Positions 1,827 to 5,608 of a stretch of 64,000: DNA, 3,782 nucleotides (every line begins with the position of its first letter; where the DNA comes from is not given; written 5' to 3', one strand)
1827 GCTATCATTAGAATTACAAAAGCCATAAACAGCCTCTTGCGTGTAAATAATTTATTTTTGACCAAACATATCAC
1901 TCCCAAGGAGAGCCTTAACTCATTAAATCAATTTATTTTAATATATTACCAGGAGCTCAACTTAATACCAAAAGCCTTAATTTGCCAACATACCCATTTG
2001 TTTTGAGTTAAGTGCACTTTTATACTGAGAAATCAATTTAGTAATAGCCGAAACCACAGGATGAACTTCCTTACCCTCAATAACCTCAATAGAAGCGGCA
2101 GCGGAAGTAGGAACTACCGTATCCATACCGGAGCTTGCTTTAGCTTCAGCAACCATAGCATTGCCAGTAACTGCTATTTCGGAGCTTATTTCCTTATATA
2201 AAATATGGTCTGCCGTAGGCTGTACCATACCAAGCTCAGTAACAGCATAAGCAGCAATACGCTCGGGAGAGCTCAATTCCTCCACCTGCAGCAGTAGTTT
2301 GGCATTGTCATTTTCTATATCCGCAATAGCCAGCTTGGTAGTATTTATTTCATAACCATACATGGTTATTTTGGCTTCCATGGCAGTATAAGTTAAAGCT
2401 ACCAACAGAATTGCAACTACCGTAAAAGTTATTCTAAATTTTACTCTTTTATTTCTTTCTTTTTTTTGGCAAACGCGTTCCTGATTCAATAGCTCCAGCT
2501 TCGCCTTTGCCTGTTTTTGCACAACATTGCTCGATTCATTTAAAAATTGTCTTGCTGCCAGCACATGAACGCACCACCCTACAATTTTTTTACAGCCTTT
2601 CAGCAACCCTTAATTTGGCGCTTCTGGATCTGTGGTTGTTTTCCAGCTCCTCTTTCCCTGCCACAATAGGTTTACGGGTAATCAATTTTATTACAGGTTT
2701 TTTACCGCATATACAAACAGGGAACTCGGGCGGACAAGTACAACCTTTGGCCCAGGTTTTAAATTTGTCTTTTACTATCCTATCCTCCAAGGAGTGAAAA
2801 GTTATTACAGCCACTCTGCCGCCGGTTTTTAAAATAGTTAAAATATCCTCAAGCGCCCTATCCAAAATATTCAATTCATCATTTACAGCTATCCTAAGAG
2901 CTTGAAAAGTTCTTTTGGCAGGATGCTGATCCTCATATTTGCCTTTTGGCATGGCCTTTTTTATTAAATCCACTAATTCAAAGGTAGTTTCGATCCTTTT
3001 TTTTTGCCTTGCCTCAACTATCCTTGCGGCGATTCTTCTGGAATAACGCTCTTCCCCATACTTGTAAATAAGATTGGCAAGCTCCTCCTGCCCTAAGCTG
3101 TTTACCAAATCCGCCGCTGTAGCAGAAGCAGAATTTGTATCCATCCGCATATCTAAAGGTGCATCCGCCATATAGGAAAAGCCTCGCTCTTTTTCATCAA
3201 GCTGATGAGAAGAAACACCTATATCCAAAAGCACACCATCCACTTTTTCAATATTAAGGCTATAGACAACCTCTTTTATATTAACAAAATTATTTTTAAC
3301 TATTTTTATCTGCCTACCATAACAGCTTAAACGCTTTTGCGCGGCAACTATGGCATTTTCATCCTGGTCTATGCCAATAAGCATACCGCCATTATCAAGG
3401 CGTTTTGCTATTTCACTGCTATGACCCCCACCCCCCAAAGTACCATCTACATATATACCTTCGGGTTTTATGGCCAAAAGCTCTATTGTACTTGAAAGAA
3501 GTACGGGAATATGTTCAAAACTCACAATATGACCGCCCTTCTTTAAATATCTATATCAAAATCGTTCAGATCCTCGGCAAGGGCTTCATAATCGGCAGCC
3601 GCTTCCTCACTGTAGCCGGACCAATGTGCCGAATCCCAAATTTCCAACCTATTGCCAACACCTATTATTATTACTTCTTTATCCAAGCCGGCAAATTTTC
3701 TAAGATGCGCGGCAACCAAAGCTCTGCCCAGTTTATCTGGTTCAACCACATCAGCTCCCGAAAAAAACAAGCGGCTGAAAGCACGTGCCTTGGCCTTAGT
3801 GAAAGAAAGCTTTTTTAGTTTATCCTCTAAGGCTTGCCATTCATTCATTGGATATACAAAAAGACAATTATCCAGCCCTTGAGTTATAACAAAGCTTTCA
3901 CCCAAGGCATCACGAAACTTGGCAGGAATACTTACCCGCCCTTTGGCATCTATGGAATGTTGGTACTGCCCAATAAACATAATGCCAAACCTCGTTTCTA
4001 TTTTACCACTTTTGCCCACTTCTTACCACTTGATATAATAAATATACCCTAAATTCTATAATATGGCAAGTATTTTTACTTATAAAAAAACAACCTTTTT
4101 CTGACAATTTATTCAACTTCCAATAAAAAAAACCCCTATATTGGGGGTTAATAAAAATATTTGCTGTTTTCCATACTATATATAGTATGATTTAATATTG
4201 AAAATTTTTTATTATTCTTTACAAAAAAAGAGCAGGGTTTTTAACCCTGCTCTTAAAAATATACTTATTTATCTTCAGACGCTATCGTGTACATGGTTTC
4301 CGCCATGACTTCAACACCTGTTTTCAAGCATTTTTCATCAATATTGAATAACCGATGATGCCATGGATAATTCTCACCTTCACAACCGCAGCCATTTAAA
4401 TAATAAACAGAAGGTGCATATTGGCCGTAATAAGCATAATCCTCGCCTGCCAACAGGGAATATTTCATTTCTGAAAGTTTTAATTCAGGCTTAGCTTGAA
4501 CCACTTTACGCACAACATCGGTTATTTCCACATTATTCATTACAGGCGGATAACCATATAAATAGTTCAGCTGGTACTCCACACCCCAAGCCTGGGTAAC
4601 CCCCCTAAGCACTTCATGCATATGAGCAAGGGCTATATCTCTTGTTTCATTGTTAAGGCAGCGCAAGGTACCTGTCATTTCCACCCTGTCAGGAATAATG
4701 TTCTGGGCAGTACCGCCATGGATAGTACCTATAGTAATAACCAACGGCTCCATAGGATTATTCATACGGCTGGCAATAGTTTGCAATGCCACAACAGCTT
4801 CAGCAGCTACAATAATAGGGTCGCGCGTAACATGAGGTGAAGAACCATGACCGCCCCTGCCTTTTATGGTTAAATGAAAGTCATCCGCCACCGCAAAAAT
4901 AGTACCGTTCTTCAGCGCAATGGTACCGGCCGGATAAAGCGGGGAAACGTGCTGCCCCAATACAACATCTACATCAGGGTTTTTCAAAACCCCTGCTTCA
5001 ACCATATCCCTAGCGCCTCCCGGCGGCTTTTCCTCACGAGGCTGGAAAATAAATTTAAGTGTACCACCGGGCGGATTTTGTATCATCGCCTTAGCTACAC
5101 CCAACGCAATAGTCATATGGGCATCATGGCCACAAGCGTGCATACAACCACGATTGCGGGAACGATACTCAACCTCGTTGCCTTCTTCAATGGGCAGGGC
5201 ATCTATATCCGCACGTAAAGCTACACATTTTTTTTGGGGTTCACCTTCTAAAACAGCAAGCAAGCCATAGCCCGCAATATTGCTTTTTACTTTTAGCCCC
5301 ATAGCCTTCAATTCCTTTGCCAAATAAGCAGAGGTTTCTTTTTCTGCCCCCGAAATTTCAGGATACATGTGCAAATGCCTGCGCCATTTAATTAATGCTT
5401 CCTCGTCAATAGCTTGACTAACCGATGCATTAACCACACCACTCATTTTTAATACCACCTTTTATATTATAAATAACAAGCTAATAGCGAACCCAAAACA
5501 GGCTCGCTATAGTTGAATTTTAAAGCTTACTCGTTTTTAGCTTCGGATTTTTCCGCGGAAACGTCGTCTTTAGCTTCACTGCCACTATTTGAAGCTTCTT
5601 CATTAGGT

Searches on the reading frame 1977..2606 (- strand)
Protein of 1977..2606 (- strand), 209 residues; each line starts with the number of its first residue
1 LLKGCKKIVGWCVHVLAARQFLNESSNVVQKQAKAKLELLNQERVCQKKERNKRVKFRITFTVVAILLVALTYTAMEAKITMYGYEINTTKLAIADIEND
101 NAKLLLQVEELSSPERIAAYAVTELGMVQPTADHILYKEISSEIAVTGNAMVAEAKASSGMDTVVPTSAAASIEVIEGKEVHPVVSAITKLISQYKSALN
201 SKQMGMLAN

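Call 58: search_protein_families(library=pfam, proteins=[window:1977-2606:-], max_evalue=0.00001)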
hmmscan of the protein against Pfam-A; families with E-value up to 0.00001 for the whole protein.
window:1977-2606:- (209 aa): 1 family
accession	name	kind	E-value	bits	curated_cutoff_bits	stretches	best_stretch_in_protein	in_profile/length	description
PF04977.20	DivIC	-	4.8e-06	26.7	28.9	0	86-130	25-70/80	Septum formation initiator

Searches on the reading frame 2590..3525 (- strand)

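Call 58: search_protein_families(library=pfam, proteins=[window:2590-3525:-], max_evalue=0.00001)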
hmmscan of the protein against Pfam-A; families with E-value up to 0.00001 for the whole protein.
window:2590-3525:- (311 aa): 2 families
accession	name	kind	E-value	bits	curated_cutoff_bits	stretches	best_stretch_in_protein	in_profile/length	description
PF01795.25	Methyltransf_5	-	2.3e-123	412.1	27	1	3-310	2-308/309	MraW methylase family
PF13847.12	Methyltransf_31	-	4.2e-06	27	27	0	31-99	13-79/145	Methyltransferase domain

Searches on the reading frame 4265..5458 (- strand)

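Call 58: search_protein_families(library=pfam, proteins=[window:4265-5458:-], max_evalue=0.00001)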
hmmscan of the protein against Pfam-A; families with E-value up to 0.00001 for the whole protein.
window:4265-5458:- (397 aa): 2 families
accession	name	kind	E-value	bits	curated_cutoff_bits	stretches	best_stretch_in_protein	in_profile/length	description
PF01546.33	Peptidase_M20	-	4.9e-37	128.3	24.6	1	80-389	1-204/206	Peptidase family M20/M25/M40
PF07687.19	M20_dimer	-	2.6e-16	59.9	21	1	193-285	8-100/107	Peptidase dimerisation domain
